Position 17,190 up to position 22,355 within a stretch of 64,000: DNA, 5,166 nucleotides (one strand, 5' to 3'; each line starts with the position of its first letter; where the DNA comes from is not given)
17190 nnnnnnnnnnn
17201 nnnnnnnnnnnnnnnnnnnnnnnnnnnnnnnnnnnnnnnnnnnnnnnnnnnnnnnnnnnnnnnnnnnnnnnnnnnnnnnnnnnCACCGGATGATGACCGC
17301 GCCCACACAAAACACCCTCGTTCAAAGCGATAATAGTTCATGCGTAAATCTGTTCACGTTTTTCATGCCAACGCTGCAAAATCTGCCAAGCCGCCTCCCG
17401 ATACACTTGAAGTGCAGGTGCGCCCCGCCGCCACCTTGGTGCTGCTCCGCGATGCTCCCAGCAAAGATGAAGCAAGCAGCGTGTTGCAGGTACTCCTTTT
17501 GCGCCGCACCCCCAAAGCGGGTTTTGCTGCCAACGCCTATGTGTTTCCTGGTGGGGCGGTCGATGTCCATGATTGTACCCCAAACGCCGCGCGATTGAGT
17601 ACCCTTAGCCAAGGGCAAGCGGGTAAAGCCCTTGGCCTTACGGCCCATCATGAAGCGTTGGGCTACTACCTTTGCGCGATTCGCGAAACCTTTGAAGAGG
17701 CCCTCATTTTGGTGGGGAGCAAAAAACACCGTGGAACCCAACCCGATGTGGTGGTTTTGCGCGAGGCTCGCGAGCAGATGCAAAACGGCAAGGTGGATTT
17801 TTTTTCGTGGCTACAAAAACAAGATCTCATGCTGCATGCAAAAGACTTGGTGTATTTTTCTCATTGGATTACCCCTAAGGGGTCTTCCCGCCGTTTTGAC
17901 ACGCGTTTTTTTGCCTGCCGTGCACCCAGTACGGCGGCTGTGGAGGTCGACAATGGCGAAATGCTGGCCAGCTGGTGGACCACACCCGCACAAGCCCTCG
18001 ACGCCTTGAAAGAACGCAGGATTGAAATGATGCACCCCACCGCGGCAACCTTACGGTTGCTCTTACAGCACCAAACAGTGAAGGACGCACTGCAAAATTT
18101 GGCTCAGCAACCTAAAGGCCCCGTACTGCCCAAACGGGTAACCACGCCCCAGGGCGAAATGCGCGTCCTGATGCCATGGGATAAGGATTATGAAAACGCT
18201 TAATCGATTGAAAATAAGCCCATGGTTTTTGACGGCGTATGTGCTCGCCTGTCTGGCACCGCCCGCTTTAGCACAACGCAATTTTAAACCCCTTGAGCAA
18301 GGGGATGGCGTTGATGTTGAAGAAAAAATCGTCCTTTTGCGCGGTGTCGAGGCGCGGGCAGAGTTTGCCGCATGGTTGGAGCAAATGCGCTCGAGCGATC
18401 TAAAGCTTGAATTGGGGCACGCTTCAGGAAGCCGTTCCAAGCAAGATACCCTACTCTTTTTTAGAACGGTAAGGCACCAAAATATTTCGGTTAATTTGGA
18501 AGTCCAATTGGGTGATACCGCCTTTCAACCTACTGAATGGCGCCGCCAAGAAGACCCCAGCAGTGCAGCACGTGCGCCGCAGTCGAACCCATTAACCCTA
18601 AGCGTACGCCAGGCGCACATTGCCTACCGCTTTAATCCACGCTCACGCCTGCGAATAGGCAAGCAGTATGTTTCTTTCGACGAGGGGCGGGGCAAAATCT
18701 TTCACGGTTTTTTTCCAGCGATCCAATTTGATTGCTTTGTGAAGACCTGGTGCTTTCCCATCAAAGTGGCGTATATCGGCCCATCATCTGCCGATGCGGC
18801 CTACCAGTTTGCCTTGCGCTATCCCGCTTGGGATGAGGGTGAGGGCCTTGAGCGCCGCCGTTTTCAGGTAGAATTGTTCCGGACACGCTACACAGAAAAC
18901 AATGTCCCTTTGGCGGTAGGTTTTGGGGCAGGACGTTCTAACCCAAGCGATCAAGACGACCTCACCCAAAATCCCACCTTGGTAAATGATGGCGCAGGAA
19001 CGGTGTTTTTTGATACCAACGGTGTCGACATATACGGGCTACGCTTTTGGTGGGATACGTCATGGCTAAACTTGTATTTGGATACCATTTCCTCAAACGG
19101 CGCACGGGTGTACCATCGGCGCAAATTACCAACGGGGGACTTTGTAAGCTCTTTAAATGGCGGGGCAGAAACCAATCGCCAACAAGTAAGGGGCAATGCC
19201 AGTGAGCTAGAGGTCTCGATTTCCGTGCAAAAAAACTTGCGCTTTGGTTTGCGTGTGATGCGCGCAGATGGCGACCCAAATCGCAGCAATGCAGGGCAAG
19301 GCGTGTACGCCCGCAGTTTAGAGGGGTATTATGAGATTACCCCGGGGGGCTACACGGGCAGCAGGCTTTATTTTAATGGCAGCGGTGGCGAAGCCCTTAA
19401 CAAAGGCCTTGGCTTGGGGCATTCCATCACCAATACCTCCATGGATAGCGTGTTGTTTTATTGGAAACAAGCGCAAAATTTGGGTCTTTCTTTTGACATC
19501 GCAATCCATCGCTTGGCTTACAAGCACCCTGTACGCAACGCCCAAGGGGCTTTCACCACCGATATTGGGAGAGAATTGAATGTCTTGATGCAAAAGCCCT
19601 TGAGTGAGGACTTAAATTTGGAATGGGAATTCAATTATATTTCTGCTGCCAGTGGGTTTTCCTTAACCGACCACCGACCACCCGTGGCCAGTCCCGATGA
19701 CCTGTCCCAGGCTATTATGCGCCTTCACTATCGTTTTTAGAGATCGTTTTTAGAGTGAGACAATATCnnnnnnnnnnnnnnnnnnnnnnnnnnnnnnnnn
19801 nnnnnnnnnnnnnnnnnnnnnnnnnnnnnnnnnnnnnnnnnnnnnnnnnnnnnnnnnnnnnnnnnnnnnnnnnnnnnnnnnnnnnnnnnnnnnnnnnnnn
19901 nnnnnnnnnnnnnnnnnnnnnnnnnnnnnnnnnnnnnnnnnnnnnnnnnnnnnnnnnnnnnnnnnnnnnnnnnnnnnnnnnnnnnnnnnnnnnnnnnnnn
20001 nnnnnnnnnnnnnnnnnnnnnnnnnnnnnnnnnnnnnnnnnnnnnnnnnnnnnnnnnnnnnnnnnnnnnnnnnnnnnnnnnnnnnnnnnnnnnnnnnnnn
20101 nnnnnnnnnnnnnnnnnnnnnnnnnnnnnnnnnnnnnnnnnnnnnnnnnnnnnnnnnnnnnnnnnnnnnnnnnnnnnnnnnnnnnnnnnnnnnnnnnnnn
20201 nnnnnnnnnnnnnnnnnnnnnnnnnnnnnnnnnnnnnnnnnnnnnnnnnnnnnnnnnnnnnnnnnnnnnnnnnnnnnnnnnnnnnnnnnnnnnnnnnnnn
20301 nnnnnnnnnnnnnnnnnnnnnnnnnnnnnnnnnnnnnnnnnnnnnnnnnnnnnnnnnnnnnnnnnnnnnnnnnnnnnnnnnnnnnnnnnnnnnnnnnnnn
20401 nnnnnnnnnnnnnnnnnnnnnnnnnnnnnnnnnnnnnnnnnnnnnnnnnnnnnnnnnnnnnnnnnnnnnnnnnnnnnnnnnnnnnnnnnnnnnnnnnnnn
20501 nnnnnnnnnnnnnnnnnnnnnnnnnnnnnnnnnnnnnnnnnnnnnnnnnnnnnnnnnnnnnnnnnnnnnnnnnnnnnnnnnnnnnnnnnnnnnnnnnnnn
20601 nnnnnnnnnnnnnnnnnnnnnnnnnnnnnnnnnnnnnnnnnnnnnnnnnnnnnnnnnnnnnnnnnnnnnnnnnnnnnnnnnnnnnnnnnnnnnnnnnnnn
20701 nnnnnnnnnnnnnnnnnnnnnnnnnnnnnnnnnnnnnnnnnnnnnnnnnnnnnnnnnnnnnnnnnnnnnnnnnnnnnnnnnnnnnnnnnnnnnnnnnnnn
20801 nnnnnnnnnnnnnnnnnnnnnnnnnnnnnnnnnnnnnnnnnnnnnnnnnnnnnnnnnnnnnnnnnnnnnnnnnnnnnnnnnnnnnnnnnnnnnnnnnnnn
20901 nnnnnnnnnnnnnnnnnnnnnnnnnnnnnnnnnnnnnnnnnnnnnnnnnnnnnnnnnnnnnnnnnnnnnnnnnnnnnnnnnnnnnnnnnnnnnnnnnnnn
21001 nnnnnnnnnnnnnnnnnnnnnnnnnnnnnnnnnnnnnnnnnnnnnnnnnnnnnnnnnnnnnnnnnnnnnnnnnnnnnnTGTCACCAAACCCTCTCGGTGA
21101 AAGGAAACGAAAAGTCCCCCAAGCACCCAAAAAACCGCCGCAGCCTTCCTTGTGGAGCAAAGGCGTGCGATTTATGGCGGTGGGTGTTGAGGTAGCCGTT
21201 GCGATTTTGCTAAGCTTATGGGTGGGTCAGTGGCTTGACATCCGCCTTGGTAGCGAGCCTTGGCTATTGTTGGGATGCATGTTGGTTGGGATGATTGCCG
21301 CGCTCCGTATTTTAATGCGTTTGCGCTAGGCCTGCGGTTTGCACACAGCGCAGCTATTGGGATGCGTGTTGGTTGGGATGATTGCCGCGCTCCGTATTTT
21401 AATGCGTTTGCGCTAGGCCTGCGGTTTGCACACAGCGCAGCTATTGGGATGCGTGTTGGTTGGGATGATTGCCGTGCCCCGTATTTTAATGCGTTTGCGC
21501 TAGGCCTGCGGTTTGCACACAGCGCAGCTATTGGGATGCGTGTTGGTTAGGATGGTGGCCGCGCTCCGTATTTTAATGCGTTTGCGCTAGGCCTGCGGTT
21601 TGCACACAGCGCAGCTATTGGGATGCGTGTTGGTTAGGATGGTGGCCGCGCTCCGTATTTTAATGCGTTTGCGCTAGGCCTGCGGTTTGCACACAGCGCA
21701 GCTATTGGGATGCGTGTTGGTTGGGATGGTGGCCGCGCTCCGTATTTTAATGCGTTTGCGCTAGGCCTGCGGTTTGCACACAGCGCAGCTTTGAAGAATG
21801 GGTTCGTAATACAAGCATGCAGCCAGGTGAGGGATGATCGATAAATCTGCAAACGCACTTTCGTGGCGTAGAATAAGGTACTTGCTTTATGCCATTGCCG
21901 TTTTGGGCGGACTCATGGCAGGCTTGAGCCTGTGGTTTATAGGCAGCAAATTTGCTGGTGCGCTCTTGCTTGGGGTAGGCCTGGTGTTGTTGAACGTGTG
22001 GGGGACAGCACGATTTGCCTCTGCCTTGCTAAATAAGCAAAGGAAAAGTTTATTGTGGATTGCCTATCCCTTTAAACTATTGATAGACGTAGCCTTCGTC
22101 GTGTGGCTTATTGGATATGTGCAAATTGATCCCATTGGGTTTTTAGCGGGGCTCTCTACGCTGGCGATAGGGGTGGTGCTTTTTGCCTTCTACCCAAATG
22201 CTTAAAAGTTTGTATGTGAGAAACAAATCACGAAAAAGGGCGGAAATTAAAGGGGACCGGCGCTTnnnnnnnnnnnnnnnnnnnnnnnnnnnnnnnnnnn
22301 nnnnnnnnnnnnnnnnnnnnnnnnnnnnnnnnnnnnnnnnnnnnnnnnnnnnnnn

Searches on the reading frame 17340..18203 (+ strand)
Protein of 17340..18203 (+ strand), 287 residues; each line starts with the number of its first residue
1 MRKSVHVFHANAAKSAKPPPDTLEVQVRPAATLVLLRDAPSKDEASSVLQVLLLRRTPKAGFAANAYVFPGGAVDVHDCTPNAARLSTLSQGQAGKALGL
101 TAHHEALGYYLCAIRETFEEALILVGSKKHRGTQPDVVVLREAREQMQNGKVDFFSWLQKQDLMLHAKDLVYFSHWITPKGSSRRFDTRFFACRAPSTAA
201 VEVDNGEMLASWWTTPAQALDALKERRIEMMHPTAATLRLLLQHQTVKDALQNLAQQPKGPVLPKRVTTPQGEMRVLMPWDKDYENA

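Call 21: search_protein_families(library=pfam, proteins=[window:17340-18203:+])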
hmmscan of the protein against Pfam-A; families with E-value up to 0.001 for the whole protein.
window:17340-18203:+ (287 aa): 1 family
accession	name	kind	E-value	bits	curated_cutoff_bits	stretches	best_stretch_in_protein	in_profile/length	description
PF00293.34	NUDIX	-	6.5e-06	26.6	21.1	0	34-85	8-49/134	NUDIX domain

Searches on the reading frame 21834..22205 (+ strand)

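Call 6: search_protein_families(library=ncbifam, proteins=[window:21834-22205:+])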
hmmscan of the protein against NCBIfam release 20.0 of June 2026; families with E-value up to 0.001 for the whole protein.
window:21834-22205:+ (123 aa): 0 families

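Call 21: search_protein_families(library=pfam, proteins=[window:21834-22205:+])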
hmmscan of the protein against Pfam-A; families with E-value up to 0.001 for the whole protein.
window:21834-22205:+ (123 aa): 1 family
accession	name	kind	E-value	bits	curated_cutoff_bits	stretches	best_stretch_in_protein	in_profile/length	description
PF03899.21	ATP-synt_I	-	4e-06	27.6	25.1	1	18-108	4-99/99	ATP synthase I chain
